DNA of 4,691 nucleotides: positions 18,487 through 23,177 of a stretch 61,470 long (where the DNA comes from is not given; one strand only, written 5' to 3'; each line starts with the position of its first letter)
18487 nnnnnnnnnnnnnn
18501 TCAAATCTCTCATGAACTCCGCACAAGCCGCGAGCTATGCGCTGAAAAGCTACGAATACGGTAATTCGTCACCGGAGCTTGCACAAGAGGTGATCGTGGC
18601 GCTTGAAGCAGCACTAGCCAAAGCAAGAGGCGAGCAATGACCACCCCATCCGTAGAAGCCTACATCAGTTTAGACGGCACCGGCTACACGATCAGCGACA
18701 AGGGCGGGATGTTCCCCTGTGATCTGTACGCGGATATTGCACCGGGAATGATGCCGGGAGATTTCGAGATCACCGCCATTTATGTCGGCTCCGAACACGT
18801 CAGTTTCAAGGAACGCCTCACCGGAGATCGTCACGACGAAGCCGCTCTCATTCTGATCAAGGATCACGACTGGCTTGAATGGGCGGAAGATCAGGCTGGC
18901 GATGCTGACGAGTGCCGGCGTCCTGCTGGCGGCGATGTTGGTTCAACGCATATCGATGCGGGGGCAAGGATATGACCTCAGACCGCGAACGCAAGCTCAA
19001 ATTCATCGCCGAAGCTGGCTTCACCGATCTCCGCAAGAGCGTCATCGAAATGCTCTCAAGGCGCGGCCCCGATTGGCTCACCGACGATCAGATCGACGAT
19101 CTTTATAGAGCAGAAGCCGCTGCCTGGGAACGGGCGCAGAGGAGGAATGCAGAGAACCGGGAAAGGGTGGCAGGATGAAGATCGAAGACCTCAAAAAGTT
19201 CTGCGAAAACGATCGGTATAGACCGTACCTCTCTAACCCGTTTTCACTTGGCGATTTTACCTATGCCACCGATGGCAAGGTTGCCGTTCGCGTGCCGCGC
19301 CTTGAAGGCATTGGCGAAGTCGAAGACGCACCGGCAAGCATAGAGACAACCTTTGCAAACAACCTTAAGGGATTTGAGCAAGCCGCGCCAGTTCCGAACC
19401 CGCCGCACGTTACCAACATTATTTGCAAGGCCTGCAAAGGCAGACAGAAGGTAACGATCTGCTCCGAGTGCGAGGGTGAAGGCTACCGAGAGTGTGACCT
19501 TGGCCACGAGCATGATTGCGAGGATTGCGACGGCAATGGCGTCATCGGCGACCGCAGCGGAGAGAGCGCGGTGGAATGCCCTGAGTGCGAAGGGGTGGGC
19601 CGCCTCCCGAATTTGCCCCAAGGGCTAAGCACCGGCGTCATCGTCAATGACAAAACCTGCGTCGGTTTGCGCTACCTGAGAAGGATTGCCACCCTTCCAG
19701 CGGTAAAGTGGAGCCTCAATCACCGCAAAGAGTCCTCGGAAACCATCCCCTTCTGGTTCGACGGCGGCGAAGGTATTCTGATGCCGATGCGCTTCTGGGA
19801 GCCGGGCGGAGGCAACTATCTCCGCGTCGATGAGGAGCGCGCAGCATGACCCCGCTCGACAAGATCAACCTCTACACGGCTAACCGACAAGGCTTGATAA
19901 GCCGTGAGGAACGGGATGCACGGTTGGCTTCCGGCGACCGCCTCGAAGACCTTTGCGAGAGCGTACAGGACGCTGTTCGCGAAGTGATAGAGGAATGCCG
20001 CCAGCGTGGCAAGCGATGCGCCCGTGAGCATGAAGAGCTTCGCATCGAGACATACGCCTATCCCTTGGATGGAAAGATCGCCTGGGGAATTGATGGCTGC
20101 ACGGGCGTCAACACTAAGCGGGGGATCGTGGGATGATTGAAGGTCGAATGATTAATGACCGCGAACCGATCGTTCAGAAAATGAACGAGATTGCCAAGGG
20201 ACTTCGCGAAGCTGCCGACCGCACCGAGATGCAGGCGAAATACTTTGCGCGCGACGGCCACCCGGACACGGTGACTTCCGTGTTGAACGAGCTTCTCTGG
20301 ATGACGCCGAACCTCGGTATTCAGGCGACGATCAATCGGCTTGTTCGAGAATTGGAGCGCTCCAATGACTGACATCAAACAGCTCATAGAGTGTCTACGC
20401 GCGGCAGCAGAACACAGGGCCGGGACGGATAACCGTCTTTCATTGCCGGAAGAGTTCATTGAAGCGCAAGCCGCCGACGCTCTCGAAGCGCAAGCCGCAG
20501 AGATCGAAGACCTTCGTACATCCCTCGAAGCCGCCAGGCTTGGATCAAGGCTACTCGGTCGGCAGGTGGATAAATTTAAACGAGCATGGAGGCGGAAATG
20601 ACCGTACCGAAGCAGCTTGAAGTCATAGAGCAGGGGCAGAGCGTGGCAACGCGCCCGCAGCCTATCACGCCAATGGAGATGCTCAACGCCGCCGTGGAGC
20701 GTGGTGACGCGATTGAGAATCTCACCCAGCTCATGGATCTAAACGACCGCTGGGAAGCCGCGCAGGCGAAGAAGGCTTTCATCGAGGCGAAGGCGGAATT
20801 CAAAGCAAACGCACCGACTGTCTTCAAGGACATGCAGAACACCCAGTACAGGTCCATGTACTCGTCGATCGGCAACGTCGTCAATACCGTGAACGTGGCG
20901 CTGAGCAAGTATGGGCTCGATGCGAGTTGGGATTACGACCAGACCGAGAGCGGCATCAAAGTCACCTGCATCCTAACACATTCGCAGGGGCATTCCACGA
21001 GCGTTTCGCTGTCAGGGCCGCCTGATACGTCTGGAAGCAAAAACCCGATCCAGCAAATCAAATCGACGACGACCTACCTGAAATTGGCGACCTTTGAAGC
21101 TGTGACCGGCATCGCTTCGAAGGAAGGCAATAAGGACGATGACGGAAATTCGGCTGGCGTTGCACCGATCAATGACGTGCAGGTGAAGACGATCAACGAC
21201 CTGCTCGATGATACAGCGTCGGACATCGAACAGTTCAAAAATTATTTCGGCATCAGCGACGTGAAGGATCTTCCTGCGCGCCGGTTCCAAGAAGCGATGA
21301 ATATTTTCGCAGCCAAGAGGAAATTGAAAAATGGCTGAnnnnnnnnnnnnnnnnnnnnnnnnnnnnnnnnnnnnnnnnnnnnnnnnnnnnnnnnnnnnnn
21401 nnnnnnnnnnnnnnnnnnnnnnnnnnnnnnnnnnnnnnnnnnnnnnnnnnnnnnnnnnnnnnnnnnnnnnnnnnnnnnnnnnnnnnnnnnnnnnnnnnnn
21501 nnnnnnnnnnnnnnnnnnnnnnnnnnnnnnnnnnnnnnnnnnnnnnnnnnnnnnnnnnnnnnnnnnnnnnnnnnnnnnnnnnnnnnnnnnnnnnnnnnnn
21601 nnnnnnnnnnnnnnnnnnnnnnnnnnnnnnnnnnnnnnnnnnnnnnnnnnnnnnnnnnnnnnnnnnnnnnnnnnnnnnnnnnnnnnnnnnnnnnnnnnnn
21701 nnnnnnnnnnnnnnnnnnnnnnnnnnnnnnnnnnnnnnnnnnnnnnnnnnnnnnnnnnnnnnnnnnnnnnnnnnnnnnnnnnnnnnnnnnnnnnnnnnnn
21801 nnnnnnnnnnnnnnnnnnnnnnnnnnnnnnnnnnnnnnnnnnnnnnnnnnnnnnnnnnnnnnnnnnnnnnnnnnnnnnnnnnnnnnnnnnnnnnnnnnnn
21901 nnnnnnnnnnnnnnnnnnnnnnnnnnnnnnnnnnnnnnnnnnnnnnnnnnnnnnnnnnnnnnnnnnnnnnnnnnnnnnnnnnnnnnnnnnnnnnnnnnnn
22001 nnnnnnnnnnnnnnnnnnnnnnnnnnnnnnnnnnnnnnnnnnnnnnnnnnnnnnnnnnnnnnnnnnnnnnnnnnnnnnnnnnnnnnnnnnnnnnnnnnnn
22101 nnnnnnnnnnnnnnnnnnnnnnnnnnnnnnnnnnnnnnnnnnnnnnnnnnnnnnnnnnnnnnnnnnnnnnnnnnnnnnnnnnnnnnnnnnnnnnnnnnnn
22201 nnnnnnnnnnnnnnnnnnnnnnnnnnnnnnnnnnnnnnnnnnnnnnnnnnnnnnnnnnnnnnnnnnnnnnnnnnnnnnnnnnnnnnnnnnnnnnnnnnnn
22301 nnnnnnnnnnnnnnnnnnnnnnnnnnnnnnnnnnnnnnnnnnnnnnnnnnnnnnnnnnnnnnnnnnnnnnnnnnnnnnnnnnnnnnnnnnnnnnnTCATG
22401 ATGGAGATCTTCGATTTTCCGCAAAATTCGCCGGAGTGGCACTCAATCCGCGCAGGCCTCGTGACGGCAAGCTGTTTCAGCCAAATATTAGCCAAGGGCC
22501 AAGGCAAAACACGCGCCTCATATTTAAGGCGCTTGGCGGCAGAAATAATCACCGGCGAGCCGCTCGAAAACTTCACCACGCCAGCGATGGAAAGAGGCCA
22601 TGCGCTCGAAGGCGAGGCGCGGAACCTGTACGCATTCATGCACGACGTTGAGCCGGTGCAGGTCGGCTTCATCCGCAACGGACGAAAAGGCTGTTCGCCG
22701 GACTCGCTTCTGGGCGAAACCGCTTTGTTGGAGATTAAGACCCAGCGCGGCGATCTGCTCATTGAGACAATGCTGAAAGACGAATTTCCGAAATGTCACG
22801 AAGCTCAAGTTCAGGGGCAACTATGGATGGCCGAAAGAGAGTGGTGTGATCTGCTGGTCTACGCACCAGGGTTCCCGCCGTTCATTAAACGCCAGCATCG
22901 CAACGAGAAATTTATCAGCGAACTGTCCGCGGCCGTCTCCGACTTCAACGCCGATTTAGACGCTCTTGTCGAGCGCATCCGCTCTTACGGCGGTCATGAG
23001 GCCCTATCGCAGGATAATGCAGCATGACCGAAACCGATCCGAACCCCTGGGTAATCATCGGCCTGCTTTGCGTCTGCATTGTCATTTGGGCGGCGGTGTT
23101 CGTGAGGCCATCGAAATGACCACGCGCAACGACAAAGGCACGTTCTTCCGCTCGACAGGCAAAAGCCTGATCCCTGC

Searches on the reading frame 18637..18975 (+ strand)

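Call 13: search_protein_families(library=phrogs, proteins=[window:18637-18975:+], max_evalue=0.01)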
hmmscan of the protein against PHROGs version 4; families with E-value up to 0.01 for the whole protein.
window:18637-18975:+ (112 aa): 1 family
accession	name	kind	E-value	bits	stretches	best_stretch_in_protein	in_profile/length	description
phrog_26073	-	unknown function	0.0062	17.5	1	22-71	10-63/68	-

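Call 108: search_protein_families(library=pfam, proteins=[window:18637-18975:+], max_evalue=0.01)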
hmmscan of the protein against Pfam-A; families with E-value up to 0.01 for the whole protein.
window:18637-18975:+ (112 aa): 0 families

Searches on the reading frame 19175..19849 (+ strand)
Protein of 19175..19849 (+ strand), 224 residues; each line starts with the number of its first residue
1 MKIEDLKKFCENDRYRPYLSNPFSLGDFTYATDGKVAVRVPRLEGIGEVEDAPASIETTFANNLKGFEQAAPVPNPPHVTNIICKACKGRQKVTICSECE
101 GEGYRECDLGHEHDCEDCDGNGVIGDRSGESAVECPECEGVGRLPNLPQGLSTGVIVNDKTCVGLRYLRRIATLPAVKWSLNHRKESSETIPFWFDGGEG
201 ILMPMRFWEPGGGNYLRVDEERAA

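Call 5: search_protein_families(library=pfam, proteins=[window:19175-19849:+], max_evalue=0.01)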
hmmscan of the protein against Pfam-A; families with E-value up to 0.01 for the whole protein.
window:19175-19849:+ (224 aa): 2 families
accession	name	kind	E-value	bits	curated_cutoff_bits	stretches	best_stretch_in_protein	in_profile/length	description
PF00684.25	DnaJ_CXXCXGXG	-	0.0002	22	32.7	1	115-162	1-44/65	DnaJ central domain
PF15777.11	Anti-TRAP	-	0.00042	20.7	32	1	112-145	10-43/59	Tryptophan RNA-binding attenuator protein inhibitory protein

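Call 13: search_protein_families(library=phrogs, proteins=[window:19175-19849:+], max_evalue=0.01)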
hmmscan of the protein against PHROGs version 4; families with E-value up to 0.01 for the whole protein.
window:19175-19849:+ (224 aa): 4 families
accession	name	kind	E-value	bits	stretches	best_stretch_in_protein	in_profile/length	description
phrog_37414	-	unknown function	4.6e-36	125.4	1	2-206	2-203/204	-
phrog_20807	-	unknown function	5.2e-05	23.9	1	4-43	8-47/222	-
phrog_19532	-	DNA, RNA and nucleotide metabolism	0.00072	20.2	1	58-125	230-296/301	DNA binding protein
phrog_14336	-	unknown function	0.0052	17.1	1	93-156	143-206/363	-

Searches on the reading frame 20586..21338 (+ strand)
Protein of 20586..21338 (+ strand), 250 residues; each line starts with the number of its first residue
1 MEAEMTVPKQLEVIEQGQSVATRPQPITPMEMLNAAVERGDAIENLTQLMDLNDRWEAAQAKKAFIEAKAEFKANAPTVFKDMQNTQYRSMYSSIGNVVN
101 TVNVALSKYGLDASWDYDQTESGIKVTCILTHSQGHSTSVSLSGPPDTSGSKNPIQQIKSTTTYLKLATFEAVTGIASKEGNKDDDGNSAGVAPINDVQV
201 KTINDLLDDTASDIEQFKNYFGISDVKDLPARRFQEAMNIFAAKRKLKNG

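Call 5: search_protein_families(library=pfam, proteins=[window:20586-21338:+], max_evalue=0.01)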
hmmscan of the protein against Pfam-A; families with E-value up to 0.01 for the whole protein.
window:20586-21338:+ (250 aa): 1 family
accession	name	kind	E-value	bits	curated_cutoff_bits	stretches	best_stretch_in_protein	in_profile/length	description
PF04404.17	ERF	-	2.7e-09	37.6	25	1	68-195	4-134/153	ERF superfamily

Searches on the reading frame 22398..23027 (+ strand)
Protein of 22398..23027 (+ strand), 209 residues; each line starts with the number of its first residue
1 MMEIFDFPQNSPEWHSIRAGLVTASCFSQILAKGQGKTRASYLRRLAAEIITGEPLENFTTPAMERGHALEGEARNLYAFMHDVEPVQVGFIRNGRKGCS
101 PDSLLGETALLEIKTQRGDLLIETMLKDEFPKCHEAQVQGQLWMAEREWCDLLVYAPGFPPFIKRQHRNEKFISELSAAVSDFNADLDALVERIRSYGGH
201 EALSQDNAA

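Call 108: search_protein_families(library=pfam, proteins=[window:22398-23027:+], max_evalue=0.01)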
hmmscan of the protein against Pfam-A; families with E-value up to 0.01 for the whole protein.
window:22398-23027:+ (209 aa): 1 family
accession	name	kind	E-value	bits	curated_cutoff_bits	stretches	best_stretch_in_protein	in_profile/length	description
PF09588.16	YqaJ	-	4.1e-16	60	22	1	13-147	1-149/150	YqaJ-like viral recombinase domain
